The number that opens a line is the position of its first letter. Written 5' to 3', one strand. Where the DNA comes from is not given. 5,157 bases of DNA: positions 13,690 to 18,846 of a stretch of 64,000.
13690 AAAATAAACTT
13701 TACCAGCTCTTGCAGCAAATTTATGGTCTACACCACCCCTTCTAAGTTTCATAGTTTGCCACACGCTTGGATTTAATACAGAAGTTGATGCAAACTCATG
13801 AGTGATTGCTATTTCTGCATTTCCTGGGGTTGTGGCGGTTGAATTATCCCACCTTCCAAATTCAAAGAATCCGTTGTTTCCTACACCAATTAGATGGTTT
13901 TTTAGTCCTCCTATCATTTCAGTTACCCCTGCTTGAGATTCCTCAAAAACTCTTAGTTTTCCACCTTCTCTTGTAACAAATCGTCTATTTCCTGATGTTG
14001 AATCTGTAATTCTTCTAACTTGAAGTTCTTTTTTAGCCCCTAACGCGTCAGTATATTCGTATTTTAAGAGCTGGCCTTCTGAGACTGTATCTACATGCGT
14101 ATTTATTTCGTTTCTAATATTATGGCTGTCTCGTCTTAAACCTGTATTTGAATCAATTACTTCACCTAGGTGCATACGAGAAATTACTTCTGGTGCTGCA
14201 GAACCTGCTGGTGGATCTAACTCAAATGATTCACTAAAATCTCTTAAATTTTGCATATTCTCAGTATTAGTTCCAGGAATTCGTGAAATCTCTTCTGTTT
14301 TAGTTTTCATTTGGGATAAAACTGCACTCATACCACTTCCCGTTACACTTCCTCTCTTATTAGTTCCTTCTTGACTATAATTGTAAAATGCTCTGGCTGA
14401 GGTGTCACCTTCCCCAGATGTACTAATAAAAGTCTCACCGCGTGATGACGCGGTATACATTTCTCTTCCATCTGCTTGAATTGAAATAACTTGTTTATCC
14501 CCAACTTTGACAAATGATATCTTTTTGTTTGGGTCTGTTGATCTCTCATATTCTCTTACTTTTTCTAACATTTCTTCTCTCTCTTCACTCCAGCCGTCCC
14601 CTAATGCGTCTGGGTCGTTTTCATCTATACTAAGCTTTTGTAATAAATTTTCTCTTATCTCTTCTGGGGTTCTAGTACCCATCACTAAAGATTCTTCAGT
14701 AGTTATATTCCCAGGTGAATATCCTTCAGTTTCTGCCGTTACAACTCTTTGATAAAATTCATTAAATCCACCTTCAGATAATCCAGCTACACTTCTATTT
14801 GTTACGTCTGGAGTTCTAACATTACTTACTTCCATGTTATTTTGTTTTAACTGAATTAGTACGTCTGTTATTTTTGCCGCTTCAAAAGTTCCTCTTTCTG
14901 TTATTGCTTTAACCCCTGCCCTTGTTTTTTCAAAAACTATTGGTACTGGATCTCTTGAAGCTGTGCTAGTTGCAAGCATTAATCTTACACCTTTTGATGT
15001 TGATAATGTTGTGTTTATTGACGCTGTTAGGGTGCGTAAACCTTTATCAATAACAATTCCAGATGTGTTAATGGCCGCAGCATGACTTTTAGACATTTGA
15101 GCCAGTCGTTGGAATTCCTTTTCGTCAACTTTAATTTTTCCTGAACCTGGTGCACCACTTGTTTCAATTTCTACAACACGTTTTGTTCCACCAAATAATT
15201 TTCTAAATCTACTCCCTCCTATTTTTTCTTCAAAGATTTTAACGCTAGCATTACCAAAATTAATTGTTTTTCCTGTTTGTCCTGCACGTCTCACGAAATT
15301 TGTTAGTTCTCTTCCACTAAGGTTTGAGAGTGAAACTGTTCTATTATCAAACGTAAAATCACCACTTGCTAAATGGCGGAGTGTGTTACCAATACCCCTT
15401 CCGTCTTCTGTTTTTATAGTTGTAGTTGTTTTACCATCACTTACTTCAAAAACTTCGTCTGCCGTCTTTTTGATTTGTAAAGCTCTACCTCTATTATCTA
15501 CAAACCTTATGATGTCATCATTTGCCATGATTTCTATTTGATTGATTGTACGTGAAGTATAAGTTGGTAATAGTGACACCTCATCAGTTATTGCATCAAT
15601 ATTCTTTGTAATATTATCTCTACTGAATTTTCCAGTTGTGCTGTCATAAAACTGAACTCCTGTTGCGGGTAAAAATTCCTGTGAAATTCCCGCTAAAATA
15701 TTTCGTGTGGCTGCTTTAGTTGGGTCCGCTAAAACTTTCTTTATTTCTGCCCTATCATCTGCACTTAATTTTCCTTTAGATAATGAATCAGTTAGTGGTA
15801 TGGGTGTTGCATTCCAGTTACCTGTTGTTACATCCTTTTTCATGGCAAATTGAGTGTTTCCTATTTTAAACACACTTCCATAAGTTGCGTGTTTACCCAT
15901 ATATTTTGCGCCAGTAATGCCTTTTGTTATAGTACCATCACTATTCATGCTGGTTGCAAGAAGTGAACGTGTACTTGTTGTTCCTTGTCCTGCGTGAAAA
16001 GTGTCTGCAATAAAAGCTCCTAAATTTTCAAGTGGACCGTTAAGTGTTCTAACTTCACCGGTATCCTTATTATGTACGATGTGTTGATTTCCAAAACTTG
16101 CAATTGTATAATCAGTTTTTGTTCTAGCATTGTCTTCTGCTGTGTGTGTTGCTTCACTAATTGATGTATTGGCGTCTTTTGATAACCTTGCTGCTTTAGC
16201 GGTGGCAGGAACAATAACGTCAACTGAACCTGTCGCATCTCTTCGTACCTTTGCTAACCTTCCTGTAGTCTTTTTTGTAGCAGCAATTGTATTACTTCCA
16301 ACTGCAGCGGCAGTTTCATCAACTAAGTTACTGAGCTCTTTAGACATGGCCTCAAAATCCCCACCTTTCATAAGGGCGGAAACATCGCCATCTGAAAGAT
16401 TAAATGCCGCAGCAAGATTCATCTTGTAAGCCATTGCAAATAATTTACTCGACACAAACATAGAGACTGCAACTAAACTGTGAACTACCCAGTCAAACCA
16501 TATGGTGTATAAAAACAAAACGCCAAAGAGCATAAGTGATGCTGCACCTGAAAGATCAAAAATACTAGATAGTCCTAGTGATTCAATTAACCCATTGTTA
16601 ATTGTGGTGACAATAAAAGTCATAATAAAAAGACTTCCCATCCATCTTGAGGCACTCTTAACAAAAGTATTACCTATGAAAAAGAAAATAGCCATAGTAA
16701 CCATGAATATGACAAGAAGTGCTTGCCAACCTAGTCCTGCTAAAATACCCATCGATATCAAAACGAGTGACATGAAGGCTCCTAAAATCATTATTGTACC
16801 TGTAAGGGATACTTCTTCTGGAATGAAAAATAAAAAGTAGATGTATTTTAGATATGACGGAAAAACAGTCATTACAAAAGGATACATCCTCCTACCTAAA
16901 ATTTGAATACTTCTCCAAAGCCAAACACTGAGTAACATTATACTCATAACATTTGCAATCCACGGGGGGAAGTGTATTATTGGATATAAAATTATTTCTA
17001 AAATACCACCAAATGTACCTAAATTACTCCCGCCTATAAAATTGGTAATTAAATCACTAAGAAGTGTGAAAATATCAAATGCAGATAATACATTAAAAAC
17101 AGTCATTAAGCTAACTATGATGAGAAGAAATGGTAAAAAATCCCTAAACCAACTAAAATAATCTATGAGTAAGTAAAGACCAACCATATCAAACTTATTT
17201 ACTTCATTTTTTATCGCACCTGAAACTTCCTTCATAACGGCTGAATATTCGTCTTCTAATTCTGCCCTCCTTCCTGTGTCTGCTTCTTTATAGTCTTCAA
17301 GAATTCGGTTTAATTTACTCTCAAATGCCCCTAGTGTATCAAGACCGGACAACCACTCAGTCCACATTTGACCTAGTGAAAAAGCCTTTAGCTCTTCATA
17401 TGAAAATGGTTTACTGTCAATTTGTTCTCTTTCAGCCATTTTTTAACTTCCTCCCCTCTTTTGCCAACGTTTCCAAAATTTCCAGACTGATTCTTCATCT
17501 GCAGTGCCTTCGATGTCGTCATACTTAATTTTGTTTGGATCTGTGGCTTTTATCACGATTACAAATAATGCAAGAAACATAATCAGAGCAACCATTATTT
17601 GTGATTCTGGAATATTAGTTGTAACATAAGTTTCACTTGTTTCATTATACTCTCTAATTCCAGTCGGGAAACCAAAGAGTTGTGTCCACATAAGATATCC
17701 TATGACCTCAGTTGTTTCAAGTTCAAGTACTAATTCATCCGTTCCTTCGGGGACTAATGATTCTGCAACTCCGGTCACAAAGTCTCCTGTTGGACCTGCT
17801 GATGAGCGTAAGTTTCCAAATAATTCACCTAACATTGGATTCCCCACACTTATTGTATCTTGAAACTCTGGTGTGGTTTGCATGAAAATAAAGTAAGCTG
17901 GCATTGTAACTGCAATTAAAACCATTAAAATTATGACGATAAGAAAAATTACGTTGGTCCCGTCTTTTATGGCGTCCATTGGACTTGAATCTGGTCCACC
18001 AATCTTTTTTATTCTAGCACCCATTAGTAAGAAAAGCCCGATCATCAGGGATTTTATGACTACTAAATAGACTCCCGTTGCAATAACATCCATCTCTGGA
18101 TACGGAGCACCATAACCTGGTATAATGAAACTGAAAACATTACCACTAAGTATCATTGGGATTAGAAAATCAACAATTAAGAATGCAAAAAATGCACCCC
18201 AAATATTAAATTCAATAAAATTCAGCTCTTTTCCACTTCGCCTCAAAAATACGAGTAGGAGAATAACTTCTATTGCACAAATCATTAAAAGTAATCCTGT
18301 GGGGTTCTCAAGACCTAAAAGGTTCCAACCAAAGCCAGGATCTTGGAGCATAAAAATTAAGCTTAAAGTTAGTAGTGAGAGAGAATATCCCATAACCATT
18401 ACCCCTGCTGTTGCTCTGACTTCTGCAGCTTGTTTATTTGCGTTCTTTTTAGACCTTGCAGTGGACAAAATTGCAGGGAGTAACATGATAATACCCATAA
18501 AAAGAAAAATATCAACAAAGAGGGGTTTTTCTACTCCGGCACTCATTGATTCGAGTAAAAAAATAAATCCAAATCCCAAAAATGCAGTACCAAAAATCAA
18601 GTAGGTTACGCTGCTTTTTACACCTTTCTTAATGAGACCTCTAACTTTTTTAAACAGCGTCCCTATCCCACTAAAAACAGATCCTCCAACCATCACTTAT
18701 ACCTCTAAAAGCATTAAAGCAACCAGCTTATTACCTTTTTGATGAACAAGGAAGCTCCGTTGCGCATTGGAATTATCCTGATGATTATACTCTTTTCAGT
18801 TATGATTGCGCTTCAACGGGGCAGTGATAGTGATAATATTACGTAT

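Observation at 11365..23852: Orphan membrane-protein gene cluster (two divergent operons) centred on a 2,024-aa giant protein: candidate undescribed envelope or cell-contact apparatus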

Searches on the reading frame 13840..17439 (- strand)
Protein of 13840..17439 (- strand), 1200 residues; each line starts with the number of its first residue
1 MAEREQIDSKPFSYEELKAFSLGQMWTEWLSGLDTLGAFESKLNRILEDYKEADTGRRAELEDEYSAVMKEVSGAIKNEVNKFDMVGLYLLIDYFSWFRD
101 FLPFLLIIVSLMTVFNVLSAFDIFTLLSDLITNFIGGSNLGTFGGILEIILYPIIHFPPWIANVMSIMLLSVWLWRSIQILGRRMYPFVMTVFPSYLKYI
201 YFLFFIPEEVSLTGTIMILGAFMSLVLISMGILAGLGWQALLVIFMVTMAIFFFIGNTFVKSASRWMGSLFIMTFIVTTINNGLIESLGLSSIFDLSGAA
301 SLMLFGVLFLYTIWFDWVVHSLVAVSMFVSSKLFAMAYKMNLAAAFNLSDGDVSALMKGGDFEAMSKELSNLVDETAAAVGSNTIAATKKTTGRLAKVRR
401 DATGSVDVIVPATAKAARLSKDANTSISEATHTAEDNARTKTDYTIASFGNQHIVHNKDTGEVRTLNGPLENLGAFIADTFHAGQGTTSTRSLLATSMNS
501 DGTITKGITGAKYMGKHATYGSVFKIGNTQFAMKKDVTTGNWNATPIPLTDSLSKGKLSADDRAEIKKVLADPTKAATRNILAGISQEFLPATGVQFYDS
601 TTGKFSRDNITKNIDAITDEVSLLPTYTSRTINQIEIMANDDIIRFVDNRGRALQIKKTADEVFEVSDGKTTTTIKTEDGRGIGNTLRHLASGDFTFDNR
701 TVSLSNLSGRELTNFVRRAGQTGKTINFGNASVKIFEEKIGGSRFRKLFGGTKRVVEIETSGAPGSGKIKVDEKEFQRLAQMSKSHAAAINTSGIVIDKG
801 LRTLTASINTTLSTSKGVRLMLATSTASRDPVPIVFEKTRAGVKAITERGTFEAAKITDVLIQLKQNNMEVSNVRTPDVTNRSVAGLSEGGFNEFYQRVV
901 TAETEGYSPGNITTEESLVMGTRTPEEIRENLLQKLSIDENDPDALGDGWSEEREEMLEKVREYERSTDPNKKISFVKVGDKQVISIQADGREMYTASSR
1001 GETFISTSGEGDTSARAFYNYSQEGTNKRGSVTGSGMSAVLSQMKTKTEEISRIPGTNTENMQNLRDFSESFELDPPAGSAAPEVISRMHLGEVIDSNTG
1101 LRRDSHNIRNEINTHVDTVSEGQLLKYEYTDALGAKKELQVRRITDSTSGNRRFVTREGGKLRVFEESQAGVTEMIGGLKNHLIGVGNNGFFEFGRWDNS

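Call 46: search_protein_representatives(protein=window:13840-17439:-)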
Query: 1200 residues. Proteins with E-value up to 0.001 (for the whole library): 5; up to 1e-10: 4; up to 1e-30: 3. The best 5 are listed.
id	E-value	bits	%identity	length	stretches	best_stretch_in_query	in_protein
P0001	0.0e+00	2645.9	100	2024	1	1-1200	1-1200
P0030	2.9e-44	167.9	28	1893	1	14-810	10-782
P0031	9.9e-31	123.1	28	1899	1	6-479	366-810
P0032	1.6e-11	59.6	26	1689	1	157-337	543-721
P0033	3.2e-07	45.3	27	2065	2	162-367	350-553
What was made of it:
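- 11365..17439 (-): G: 2024-aa giant membrane protein. It has an N-terminal cytoplasmic helix, a conserved 6-TM core and a ~1,680-aa Cys-free tail. Exhaustive HMMER found only 5 family members (call 46).
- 5 of 1.84e9 representatives (call 46).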

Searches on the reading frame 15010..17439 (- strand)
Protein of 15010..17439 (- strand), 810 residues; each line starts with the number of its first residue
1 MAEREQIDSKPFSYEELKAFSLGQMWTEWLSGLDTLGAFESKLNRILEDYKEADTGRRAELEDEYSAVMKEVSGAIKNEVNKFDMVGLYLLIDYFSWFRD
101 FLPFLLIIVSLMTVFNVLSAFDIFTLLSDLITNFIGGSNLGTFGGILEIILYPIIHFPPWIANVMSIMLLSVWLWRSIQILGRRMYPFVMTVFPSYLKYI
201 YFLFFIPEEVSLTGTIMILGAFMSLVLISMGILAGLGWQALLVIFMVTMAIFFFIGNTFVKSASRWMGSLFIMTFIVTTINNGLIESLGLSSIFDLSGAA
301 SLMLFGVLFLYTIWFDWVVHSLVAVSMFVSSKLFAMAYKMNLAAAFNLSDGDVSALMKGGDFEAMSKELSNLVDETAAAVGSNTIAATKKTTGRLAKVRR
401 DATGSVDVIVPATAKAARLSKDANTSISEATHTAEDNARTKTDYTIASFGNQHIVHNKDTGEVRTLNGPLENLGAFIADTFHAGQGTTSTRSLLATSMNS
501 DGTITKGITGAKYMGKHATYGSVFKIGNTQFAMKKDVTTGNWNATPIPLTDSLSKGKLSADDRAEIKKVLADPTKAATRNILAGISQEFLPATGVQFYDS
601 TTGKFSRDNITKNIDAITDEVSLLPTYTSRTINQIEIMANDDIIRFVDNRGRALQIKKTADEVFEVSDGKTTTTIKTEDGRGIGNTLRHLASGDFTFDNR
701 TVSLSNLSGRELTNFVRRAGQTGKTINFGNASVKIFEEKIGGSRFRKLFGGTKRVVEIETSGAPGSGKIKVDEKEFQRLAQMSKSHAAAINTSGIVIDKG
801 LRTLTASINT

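Call 51: find_homologous_proteins(query=A5, max_evalue=0.001)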
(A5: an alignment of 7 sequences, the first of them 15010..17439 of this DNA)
Query A5 (7 sequences): 8000 candidates shared short words with the query, none scored E <= 0.001.
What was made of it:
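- Tried and rejected: A third search with the G-core alignment returned nothing at all and used up the last search (call 51).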

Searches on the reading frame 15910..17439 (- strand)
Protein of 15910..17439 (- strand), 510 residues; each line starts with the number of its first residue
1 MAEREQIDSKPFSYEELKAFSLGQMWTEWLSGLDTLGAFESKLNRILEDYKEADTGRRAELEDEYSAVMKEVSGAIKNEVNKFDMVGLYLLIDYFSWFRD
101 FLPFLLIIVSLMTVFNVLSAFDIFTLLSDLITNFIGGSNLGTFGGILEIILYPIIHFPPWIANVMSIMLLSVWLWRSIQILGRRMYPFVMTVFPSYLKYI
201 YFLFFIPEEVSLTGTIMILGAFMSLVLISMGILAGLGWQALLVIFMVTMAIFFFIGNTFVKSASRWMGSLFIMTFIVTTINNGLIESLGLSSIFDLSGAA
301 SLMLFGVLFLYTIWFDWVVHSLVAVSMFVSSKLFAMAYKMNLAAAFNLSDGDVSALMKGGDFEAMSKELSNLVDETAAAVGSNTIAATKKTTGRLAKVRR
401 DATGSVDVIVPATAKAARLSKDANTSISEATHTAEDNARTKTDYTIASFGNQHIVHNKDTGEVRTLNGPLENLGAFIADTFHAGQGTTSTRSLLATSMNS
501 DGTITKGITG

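Call 61: predict_structure(alignment_id=A6)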
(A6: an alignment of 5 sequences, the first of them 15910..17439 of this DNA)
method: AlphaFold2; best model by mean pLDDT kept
length: 510 residues; sequences in the alignment: 5
mean_pLDDT: 58.9   pTM: 0.44
mean pLDDT of the five models: 58.9, 57.8, 52.3, 52.2, 51.6
residues with pLDDT >= 90: 0; 70-90: 140; 50-70: 234; < 50: 136
segments of 3 or more residues with pLDDT < 50: 1-10, 135-140, 348-427, 433-440, 483-510
pLDDT, mean of each block of 10 residues (from residue 1): 36 53 58 69 78 78 76 69 70 73 77 68 58 50 52 59 77 81 67 68 64 62 61 57 62 57 62 75 63 70 79 81 70 62 51 41 39 43 43 39 34 31 41 45 59 64 67 66 42 31 29
secondary structure, 60 per line:
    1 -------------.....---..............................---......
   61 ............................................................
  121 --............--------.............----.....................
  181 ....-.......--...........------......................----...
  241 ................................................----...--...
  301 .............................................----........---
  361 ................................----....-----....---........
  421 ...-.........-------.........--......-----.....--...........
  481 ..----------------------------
elements in order: H14-18 H22-51 H55-120 H123-134 H143-155 H160-184 H186-192 H195-205 H212-233 H238-288 H298-345 H350-357 H361-392 E397-400 E406-409 H413-423 E425-433 E441-449 E452-457 E463-467 H470-482
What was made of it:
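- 17155..17439 (-): G aa 1-95: acidic, helical N-terminal segment, predicted cytoplasmic. The AF2 model shows helices (call 61).
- The AF2 model of the G core has low confidence (pLDDT 59, 5 sequences, call 61).
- Tried and rejected: The G core was therefore modelled from only 5 sequences, giving a low-confidence model (call 61).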

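Call 63: fold_search(model_id=the predicted structure, library=pdb)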
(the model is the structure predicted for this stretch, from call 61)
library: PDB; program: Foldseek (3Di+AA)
matches with E <= 10: 341; with E <= 0.001: 0
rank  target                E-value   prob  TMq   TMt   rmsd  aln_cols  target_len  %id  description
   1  8vsi_A                3.6e-01  0.16  0.12  0.11  27.3       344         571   13  Mechanistic Insights Revealed by YbtPQ in the Occluded State (released 2024-04-10)
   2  7ocy_A                4.6e-01  0.16  0.13  0.12  28.3       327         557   12  Enterococcus faecalis EfrCD in complex with a nanobody (released 2022-05-18)
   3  4ckg_B                6.7e-01  0.11  0.11  0.15  38.0       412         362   10  Helical reconstruction of ACAP1(BAR-PH domain) decorated membrane tubules by cryo-electron microscopy (released 2014-10-15)
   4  3voq_B                8.1e-01  0.89  0.08  0.30   6.0        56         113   11  Crystal structure of the pleckstrin homology domain of human Sin1, a TORC2 subunit (released 2012-04-11)
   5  6quz_A                8.5e-01  0.11  0.13  0.12  31.1       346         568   12  Structure of ATPgS-bound outward-facing TM287/288 in complex with sybody Sb_TM35 (released 2019-05-29)
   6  7sgr_A                8.5e-01  0.08  0.11  0.09  30.9       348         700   13  Structure of hemolysin A secretion system HlyB/D complex (released 2022-09-14)
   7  5och_F                8.9e-01  0.09  0.12  0.11  28.2       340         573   13  The crystal structure of human ABCB8 in an outward-facing state (released 2018-07-25)
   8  8ri1_A                8.9e-01  0.08  0.11  0.10  31.1       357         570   11  BmrA E504-100uMATPMg (released 2025-01-29)
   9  7asd_AA               1.0e+00  0.25  0.07  0.09  10.0        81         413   18  Structure of native royal jelly filaments (released 2020-12-30)
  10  9mg8_B                1.0e+00  0.18  0.17  0.22  31.1       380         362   13  Crystal Structure of b-iTHR-110 (released 2025-12-17)
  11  2ch7_A                1.0e+00  0.09  0.12  0.18  45.6       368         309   11  Crystal structure of the cytoplasmic domain of a bacterial chemoreceptor from Thermotoga maritima (released 2006-04-18)
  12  5d92_B                1.0e+00  0.08  0.08  0.11  23.7       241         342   15  Structure of a phosphatidylinositolphosphate (PIP) synthase from Renibacterium Salmoninarum (released 2015-11-04)
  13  5cxo_B                1.1e+00  0.25  0.09  0.26  14.2       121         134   13  Intriguing role of epoxide hydrolase/cyclase-like enzyme SalBIII in pyran ring formation in polyether salinomycin (released 2015-09-30)
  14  7n5b_A                1.1e+00  0.12  0.13  0.11  31.5       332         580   13  Structure of AtAtm3 in the outward-facing conformation (released 2022-04-13)
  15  5c5b_D                1.1e+00  0.08  0.12  0.14  41.4       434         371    9  Crystal Structure of Human APPL BAR-PH Heterodimer (released 2016-06-22)
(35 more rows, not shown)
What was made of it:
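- Closest known: VirB6/TrbL-family polytopic T4SS proteins with long extensions. Different: Foldseek with the low-confidence G model gives nothing (call 63).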

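Call 81: search_solved_structures(query=A6, max_evalue=10)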
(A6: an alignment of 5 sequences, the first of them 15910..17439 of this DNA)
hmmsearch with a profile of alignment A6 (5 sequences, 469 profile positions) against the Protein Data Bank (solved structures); distinct sequences matched with E-value up to 10: 9.
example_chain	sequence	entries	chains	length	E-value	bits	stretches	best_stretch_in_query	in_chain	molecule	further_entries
8oyv_A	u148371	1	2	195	0.73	12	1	27-87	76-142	De novo designed soluble Claudin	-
7kl9_E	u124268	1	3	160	0.78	11.9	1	326-425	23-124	CTC-445.2 inhibitor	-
9ee5_A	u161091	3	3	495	1.7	10.8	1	267-413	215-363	Prostaglandin D2 receptor,Soluble cytochrome b562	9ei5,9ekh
9dni_A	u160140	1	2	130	2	10.6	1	24-75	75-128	De novo designed IR agonist ""S2-F1-S1""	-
1z6o_A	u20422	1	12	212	2.2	10.4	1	333-450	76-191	Ferritin light chain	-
7oya_T1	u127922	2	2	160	3.9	9.6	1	361-433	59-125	60S ribosomal protein L21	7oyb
1eq1_A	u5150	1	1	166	3.9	9.6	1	302-425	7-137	APOLIPOPHORIN-III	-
8e0o_B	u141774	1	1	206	5.5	9.1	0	321-410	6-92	hetBGL03-15-18b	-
9h91_T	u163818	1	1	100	8.6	8.5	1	337-406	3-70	50S ribosomal protein L23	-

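Call 91: search_dna_similar(query=window:15910-17439:-, collection=phages, mode=protein, max_evalue=0.001, max_rows=5)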
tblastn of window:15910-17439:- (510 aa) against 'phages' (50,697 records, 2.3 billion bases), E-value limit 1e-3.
No match.

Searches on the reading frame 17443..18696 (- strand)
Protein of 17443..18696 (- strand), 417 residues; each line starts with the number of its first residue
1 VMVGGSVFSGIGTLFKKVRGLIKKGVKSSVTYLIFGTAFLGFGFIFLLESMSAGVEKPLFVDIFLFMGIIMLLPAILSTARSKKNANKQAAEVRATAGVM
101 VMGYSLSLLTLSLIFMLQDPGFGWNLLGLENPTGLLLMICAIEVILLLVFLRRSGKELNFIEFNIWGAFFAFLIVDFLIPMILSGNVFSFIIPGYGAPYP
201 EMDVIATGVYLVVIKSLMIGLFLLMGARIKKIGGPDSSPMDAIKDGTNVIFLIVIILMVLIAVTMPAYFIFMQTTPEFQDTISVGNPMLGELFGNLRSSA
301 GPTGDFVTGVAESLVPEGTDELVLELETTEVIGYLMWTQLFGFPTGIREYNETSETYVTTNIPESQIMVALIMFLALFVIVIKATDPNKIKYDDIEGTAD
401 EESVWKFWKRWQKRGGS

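Call 4: search_protein_families(library=pfam, proteins=[window:17443-18696:-], max_evalue=1)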
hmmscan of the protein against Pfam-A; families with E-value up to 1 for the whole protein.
window:17443-18696:- (417 aa): 0 families

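Call 5: search_protein_families(library=ncbifam, proteins=[window:17443-18696:-], max_evalue=1)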
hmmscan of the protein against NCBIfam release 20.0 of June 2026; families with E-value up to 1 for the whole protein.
window:17443-18696:- (417 aa): 1 family
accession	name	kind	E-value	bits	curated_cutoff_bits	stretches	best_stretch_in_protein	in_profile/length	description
NF052423.1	lpg1689_fam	equivalog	0.02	14.4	150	1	31-82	108-159/184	lpg1689 family Dot/Icm T4SS effector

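Call 55: search_protein_families(library=padloc, proteins=[window:17443-18696:-], max_evalue=0.1)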
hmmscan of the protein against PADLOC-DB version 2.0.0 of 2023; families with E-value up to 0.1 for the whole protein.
window:17443-18696:- (417 aa): 0 families

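Call 56: search_protein_families(library=phrogs, proteins=[window:17443-18696:-], max_evalue=0.1)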
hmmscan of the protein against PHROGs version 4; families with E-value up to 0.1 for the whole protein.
window:17443-18696:- (417 aa): 0 families

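Call 83: search_solved_structures(query=A7, max_evalue=10)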
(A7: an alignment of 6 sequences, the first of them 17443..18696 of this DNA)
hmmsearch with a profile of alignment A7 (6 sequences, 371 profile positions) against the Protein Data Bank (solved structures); distinct sequences matched with E-value up to 10: 1.
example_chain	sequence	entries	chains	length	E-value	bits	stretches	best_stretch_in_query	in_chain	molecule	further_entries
8pfb_G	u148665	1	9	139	0.22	13.9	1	214-284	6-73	Type IV pilin PilE1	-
